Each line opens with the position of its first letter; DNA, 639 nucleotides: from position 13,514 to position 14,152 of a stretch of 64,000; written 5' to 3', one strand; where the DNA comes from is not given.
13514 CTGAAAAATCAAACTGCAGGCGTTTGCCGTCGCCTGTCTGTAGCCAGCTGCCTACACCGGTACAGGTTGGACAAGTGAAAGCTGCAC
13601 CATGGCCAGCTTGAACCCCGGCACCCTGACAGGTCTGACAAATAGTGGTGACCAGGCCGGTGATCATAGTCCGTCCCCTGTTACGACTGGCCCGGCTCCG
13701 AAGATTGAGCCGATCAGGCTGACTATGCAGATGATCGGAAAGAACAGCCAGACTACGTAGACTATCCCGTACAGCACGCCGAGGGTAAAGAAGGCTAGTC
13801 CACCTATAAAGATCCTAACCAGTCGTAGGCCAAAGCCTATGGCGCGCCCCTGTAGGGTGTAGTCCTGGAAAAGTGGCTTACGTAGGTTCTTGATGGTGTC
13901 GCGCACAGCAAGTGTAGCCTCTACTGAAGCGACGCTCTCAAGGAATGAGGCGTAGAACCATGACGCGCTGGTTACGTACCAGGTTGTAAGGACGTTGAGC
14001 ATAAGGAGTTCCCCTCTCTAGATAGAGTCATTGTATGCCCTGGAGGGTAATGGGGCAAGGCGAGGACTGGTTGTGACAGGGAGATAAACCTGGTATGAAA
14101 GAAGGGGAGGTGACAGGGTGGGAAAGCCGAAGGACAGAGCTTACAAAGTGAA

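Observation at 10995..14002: Membrane-anchored Hsp100/Clp-like ATPase with DnaJ-type zinc fingers and a non-canonical NBD1, co-directional with two type IV pilin genes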

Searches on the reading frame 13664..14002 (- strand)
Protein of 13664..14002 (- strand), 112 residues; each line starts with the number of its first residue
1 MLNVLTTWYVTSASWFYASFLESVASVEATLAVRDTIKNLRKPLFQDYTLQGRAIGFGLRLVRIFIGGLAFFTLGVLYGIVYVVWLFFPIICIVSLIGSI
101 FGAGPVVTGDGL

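Call 3: search_protein_families(library=pfam, proteins=[window:13664-14002:-], max_evalue=0.01)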
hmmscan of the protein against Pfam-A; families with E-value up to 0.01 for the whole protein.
window:13664-14002:- (112 aa): 0 families

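Call 4: search_protein_families(library=ncbifam, proteins=[window:13664-14002:-], max_evalue=0.01)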
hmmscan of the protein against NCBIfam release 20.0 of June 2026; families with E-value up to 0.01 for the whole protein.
window:13664-14002:- (112 aa): 0 families

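Call 32: find_homologous_proteins(query=window:13664-14002:-, max_evalue=0.001)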
Query window:13664-14002:- (112 aa): 2 proteins with E <= 0.001 among 19 candidates.
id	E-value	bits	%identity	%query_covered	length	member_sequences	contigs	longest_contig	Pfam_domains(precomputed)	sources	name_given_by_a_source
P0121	3.2e-65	235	100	100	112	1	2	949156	-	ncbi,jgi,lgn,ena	ncbi:MAG: hypothetical protein WCO52_00090 [bacterium]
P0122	1.0e-37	147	60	97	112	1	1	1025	-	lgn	-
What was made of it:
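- Tried and rejected: Single-sequence search with the 112-aa partner: it found only 2 proteins, because of the word-index limit (call 32).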

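Call 52: find_homologous_proteins(query=A3, max_evalue=0.00001)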
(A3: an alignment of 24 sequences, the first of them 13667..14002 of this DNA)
Query A3 (24 sequences) (112 aa, profile of the alignment): 36 proteins with E <= 0.00001 among 3477 candidates.
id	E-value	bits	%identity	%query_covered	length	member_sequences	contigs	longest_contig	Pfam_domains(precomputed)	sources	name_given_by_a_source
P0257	1.6e-36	143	35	77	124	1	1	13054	-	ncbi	-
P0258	1.7e-35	139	26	83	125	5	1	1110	-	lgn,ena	-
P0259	5.9e-35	138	27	89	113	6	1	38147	-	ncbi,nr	ncbi:MAG: hypothetical protein KGL39_13500 [Patescibacteria group bacterium]|nr:hypothetical protein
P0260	1.4e-34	136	23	87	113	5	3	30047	-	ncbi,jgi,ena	jgi:hypothetical protein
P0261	1.9e-32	130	23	85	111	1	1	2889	-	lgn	-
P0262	3.7e-32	129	35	63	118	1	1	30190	-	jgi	jgi:hypothetical protein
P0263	3.4e-31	125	41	59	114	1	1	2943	-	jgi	-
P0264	4.8e-31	125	34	87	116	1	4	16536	-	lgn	-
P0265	1.3e-30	124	25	83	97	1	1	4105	-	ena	-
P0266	1.5e-30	123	31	79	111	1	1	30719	-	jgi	-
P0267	1.7e-30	123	24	83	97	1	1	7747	-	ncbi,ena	-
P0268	1.9e-30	123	33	78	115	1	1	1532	-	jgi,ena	-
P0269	3.2e-30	122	31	86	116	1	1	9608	-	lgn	-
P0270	3.6e-30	122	32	62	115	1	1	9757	-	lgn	-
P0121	9.5e-30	121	100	100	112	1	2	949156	-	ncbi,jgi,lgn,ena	ncbi:MAG: hypothetical protein WCO52_00090 [bacterium]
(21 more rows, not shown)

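Call 53: search_protein_families(library=pfam, alignment_id=A3, max_evalue=1)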
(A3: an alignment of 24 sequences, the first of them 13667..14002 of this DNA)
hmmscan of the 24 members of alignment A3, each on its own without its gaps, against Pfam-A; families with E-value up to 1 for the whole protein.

A. member 1, window:13667-14002:- (112 aa): 1 family
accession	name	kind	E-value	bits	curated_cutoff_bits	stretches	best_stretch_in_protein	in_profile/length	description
PF20990.2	DUF2207_C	-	0.76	9.9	33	1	35-99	116-185/247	Predicted membrane protein (DUF2207) C-terminal domain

B. families by the number of members that match (of 24 scanned): 12 families
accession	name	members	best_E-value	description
PF01146.22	Caveolin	2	0.046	Caveolin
PF22571.1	LiaI-LiaF-TM_PspC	1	0.0054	PspC transmembrane region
PF07332.16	Phage_holin_3_6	1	0.013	Putative Actinobacterial Holin-X, holin superfamily III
PF06667.17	PspB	1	0.024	Phage shock protein B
PF18317.6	SDH_C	1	0.081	Shikimate 5'-dehydrogenase C-terminal domain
PF12922.13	Cnd1_N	1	0.095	non-SMC mitotic condensation complex subunit 1, N-term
PF17511.7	Mobilization_B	1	0.26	Mobilization protein B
PF05620.16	TMEM208_SND2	1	0.3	SRP-independent targeting protein 2/TMEM208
PF25320.1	TELO2_ARM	1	0.42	TELO2 ARM repeat domain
PF00487.30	FA_desaturase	1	0.64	Fatty acid desaturase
PF20990.2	DUF2207_C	1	0.76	Predicted membrane protein (DUF2207) C-terminal domain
PF08510.17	PIG-P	1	0.88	PIG-P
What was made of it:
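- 13664..14002 (-): Small membrane partner gene (112 aa). It has an N-terminal helix, an invariant loop motif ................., and a ~39-residue hydrophobic segment. Its stop overlaps the Clp start (ATGA). Calls 3, 4, 53: no Pfam or NCBIfam family.
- Tried and rejected: Pfam on 24 partner homologues at E <= 1: only scattered, non-recurrent weak hits such as PspC-TM, holin and caveolin (call 53).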

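Call 60: predict_structure(alignment_id=A4)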
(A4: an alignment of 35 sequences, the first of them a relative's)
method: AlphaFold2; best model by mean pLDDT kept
length: 112 residues; sequences in the alignment: 35
mean_pLDDT: 88.6   pTM: 0.69
mean pLDDT of the five models: 88.6, 85.6, 85.0, 84.6, 84.1
residues with pLDDT >= 90: 70; 70-90: 32; 50-70: 10; < 50: 0
segments of 3 or more residues with pLDDT < 50: none
pLDDT, mean of each block of 10 residues (from residue 1): 90 96 95 88 81 89 94 97 95 91 65 52
secondary structure, 60 per line:
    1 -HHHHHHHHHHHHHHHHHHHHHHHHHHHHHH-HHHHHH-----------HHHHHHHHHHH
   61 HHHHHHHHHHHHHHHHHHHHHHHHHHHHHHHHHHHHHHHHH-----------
elements in order: H2-31 H33-38 H50-101
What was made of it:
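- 13664..14002 (-): Call 60: AF2 pLDDT 88.6, helices 2-31, 33-38 and 50-101.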

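Call 63: fold_search(model_id=the predicted structure, library=pdb)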
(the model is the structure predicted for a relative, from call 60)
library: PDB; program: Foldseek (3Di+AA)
matches with E <= 10: 110; with E <= 0.001: 0
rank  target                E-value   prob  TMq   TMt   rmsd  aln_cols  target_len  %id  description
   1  6z1r_K                2.0e+00  0.10  0.21  0.31  12.6        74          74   18  bovine ATP synthase F1-peripheral stalk domain, state 2 (released 2020-09-09)
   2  9g3d_B                2.2e+00  0.13  0.30  0.12   9.1       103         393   16  Cryo-EM structure of SbmA in the inward-facing-narrow conformation bound to 2 sybodies (released 2025-07-23)
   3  9a2v_MODEL_1_A        2.4e+00  0.16  0.26  0.11   6.4        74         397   15  Model of E. coli AcrA by in-cell photo-crosslinking MS and deep learning (released 2023-02-24)
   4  6vqu_A                3.0e+00  0.33  0.41  0.11   5.6        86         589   14  Structure of a bacterial Atm1-family ABC exporter (released 2020-07-29)
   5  5v5s_D                3.2e+00  0.16  0.28  0.13   6.2        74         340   14  multi-drug efflux; membrane transport; RND superfamily; Drug resistance (released 2017-04-19)
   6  2xok_P                3.2e+00  0.09  0.23  0.33  10.3        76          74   21  Refined structure of yeast F1c10 ATPase complex to 3 A resolution (released 2010-09-22)
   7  5j0i                  3.4e+00  0.44  0.39  0.55   3.6        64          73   11  De novo design of protein homo-oligomers with modular hydrogen bond network-mediated specificity (released 2016-05-25)
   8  7pro_A                3.4e+00  0.10  0.31  0.10   8.3       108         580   15  Structure of CtAtm1 in the inward-open with Glutathione-complexed [2Fe-2S] cluster bound (released 2022-08-10)
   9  2ysu_B                3.6e+00  0.09  0.27  0.26   6.3        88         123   16  Structure of the complex between BtuB and Colicin E2 receptor binding domain (released 2007-06-19)
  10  2xok_L                3.6e+00  0.07  0.22  0.32  11.3        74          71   18  Refined structure of yeast F1c10 ATPase complex to 3 A resolution (released 2010-09-22)
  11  1l8d_B                4.0e+00  0.30  0.44  0.48   6.1        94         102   11  Rad50 coiled-coil Zn hook (released 2002-08-28)
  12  4m70_Q                4.0e+00  0.09  0.26  0.27   9.3        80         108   16  Crystal structure of potato Rx-CC domain in complex with RanGAP2-WPP domain (released 2013-11-13)
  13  3zo6_E                4.0e+00  0.08  0.21  0.32  10.8        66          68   23  Crystal structure of Bacillus pseudofirmus OF4 mutant ATP synthase c12 ring. (released 2013-05-01)
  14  2wpd_J                4.0e+00  0.07  0.22  0.31  10.3        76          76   21  The Mg.ADP inhibited state of the yeast F1c10 ATP synthase (released 2010-07-07)
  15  7pru_A                4.0e+00  0.06  0.25  0.07  10.9       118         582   17  Structure of CtAtm1 in the inward-facing partially occluded with cargo bound (released 2022-08-10)
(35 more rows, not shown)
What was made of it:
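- Tried and rejected: Foldseek of the partner model against the PDB: nothing below E = 2 (call 63).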
